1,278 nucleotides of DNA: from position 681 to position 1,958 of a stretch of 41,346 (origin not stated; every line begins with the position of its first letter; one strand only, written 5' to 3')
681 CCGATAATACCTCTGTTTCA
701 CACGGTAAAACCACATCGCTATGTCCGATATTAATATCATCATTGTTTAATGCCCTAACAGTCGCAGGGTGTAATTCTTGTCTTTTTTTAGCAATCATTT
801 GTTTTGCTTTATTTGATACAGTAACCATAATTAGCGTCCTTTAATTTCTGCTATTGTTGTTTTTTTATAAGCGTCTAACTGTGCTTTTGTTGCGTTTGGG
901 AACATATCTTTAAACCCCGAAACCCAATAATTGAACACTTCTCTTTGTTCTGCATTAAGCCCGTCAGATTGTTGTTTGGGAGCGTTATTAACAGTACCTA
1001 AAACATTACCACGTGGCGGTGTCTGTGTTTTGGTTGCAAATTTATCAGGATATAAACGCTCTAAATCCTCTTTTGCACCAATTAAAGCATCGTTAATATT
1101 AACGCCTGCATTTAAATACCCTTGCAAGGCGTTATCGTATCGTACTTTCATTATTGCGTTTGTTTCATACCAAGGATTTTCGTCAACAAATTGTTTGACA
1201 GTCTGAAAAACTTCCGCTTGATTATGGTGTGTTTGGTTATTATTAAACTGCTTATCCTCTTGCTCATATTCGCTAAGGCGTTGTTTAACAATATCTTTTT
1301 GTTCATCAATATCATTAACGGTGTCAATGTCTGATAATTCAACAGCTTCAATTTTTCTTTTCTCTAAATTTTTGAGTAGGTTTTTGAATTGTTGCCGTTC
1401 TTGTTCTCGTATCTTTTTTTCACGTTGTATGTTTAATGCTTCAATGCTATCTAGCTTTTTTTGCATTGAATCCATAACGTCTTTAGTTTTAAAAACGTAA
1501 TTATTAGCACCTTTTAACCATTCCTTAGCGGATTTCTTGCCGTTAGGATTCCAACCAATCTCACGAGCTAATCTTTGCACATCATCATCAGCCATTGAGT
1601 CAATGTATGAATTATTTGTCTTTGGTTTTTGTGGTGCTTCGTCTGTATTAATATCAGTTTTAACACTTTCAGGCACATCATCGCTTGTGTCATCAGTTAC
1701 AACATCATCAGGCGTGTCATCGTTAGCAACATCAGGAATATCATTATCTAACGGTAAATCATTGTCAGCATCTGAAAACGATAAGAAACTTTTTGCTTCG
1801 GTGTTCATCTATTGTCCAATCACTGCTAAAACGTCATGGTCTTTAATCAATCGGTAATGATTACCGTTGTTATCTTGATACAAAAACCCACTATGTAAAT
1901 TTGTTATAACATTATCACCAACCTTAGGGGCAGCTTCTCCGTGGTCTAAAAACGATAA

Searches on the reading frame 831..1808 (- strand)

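Call 35: search_protein_families(library=phrogs, proteins=[window:831-1808:-], max_evalue=0.001)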
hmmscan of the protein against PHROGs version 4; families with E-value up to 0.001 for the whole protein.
window:831-1808:- (325 aa): 1 family
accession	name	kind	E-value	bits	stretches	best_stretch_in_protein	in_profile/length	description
phrog_25279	-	unknown function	0.00031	21.7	1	192-259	84-151/199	-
